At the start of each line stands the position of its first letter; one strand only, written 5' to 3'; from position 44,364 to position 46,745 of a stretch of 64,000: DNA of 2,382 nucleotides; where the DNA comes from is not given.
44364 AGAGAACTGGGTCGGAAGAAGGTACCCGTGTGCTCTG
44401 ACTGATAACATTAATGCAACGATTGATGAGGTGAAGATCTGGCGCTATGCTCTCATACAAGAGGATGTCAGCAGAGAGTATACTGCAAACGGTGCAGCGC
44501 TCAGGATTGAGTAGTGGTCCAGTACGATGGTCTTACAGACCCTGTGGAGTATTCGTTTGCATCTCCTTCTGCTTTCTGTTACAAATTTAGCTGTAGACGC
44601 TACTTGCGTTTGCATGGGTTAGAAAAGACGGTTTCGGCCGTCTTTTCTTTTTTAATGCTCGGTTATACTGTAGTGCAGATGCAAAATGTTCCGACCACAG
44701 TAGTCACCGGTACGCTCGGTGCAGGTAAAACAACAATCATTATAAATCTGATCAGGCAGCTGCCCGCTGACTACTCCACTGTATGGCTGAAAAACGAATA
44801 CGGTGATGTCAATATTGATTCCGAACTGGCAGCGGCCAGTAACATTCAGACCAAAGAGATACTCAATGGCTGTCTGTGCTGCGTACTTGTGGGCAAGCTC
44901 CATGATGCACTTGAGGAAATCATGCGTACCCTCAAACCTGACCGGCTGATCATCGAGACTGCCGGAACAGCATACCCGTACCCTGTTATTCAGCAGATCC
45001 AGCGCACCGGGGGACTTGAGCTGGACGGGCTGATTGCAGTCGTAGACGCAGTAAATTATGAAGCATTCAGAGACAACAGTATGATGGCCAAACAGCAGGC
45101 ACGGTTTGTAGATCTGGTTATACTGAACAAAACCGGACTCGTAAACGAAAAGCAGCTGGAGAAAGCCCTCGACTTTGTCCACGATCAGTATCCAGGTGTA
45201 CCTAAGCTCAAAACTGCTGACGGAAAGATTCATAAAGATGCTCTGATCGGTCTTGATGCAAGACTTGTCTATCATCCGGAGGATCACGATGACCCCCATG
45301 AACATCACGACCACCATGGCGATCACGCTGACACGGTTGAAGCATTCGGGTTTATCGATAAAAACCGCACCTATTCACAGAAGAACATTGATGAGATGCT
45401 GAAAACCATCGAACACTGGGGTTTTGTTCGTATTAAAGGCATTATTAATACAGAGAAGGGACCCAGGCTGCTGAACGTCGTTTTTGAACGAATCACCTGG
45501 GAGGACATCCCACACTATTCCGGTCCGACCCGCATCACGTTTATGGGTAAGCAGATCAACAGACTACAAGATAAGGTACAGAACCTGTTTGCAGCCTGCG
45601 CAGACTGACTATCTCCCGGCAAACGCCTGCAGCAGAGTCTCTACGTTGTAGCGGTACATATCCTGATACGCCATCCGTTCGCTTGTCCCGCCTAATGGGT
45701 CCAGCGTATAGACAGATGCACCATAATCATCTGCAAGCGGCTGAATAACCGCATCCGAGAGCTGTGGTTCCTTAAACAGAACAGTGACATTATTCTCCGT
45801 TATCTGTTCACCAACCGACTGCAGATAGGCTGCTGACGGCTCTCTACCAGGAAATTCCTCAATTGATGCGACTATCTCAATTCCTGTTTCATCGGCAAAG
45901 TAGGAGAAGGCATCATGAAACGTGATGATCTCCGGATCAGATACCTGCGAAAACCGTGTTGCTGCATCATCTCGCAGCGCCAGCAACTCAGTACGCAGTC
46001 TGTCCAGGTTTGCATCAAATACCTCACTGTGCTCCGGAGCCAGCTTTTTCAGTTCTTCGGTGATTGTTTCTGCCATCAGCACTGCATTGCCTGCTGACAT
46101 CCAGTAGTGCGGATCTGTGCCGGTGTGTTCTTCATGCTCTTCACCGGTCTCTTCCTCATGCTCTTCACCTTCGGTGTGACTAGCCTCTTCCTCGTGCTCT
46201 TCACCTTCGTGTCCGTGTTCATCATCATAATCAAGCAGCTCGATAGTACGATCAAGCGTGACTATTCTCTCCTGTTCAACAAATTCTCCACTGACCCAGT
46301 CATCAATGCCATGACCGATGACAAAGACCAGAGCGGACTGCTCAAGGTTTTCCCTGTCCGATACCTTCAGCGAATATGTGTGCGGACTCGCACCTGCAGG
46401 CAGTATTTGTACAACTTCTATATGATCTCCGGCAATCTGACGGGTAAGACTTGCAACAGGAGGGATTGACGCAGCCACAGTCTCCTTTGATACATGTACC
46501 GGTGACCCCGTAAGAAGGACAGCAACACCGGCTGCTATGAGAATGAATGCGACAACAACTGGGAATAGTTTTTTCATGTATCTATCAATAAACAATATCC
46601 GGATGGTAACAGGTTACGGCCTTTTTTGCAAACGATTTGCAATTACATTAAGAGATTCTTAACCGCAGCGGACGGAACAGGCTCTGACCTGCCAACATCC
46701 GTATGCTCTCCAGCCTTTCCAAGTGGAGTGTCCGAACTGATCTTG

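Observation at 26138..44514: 18.4-kb tandem array of three giant paralogous DUF2341-like + multi-LamG secreted proteins, translationally coupled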

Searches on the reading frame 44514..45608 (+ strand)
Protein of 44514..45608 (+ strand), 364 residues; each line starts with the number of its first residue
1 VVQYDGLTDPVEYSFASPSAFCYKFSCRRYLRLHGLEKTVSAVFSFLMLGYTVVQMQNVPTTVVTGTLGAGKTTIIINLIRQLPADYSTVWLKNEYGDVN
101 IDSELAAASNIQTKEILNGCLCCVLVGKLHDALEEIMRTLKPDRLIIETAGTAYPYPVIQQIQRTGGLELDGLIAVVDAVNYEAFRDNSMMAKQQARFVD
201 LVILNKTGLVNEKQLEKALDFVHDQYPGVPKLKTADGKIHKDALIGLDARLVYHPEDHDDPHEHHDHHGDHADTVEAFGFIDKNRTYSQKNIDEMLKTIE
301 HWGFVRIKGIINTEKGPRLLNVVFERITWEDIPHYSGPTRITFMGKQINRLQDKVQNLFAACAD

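Call 12: search_protein_families(library=pfam, proteins=[window:44514-45608:+], max_evalue=0.001)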
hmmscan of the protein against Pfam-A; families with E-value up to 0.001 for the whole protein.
window:44514-45608:+ (364 aa): 2 families
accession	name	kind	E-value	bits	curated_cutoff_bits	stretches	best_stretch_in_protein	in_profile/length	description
PF02492.25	cobW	-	4.7e-39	134.3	20.7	1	60-223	1-170/180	CobW/HypB/UreG, nucleotide-binding domain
PF07683.19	CobW_C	-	0.00037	20.7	22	1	288-362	13-93/94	Cobalamin synthesis protein cobW C-terminal domain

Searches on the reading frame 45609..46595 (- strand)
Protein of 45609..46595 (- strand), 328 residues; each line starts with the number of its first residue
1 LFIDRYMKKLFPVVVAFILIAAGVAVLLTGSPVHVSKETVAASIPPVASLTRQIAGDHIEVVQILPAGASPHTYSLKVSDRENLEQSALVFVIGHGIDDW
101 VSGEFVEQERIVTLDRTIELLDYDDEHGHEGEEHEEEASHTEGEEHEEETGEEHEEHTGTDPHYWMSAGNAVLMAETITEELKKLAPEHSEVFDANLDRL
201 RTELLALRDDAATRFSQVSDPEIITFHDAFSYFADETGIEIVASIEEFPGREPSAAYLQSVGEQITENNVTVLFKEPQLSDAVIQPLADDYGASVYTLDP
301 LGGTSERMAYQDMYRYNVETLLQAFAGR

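Call 12: search_protein_families(library=pfam, proteins=[window:45609-46595:-], max_evalue=0.001)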
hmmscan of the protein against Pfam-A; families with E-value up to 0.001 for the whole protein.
window:45609-46595:- (328 aa): 1 family
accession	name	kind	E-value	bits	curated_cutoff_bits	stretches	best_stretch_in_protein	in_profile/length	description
PF01297.22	ZnuA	-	1.4e-66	225.1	29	1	40-324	1-263/263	Zinc-uptake complex component A periplasmic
